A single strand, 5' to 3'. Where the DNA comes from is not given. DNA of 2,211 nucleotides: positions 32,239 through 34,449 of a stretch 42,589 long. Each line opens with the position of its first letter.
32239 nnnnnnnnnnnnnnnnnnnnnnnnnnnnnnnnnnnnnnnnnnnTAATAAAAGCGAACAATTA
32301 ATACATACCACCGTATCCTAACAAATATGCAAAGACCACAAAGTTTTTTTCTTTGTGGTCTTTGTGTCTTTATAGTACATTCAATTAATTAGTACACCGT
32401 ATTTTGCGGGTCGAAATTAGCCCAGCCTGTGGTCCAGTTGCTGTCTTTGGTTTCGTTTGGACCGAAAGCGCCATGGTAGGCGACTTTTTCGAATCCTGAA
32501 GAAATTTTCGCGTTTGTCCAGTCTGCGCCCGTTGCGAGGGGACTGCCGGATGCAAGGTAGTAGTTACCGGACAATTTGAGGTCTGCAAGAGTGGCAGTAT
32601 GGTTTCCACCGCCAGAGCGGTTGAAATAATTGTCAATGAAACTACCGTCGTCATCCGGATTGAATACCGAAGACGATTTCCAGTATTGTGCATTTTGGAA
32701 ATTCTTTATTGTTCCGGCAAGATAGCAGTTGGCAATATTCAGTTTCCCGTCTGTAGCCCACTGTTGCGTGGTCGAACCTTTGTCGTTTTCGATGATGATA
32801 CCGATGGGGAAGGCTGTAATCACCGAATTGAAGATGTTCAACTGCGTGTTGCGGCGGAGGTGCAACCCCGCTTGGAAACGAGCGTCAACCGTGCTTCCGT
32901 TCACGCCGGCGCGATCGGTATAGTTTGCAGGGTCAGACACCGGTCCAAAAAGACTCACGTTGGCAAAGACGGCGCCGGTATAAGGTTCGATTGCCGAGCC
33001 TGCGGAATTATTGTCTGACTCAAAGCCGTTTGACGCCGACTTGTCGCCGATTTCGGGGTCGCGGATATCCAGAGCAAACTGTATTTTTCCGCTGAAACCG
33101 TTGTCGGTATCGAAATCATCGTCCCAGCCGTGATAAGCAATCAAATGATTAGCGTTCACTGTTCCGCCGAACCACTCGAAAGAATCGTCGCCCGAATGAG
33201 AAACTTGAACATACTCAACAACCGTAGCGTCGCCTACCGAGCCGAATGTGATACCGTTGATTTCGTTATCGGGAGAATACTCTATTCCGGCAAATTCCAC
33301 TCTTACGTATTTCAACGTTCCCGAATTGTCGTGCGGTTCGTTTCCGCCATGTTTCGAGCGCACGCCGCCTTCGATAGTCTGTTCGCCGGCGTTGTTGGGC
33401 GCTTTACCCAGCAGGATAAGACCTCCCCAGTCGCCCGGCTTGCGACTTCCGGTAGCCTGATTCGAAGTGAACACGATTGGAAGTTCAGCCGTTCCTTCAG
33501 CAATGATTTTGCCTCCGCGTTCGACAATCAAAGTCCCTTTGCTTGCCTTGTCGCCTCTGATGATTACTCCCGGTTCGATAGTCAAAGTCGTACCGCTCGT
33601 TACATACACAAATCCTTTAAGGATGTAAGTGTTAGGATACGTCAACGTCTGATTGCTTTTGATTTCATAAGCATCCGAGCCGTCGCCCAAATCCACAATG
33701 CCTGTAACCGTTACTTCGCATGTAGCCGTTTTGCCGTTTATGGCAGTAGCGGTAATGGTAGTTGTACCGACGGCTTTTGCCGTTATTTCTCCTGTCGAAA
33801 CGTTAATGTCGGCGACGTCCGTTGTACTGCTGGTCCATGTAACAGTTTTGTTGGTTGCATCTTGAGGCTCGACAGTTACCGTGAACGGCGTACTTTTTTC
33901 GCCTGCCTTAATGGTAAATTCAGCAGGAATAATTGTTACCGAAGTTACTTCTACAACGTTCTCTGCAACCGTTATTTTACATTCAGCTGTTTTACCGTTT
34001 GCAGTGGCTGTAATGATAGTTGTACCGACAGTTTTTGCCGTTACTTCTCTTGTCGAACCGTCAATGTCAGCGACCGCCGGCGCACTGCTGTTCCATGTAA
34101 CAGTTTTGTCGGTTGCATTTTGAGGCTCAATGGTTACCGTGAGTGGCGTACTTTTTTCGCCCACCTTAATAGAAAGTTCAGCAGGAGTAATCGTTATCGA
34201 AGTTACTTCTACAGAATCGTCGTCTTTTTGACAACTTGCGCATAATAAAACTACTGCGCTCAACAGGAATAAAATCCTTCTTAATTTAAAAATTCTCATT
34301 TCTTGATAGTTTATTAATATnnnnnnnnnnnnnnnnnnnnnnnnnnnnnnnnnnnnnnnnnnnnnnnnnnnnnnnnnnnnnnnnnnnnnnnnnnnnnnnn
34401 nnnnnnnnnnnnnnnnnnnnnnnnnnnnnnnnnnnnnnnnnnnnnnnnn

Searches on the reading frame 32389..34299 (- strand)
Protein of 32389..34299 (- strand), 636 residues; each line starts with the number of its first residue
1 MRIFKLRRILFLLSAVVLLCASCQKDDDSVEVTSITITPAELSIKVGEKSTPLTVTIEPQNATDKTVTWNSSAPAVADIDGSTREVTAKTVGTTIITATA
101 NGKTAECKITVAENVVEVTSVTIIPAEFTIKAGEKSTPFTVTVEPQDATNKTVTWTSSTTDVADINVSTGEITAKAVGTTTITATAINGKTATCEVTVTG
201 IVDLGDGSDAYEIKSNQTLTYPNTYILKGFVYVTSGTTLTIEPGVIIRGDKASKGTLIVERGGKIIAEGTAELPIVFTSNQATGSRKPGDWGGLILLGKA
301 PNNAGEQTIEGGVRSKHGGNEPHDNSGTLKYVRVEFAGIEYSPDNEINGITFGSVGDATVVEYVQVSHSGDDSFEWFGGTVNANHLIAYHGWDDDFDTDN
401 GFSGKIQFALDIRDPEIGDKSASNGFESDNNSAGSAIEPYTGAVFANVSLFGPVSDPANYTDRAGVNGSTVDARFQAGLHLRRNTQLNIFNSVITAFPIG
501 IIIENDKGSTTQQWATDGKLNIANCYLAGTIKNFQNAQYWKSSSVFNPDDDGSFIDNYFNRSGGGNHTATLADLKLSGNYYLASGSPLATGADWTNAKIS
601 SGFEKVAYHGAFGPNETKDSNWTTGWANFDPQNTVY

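Call 10: search_protein_families(library=pfam, proteins=[window:32389-34299:-], max_evalue=0.0001)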
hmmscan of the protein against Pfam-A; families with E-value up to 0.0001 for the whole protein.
window:32389-34299:- (636 aa): 1 family
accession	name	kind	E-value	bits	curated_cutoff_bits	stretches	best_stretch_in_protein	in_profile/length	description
PF02368.24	Big_2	-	2.7e-28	98.2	22.8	2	117-196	1-79/79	Bacterial Ig-like domain (group 2)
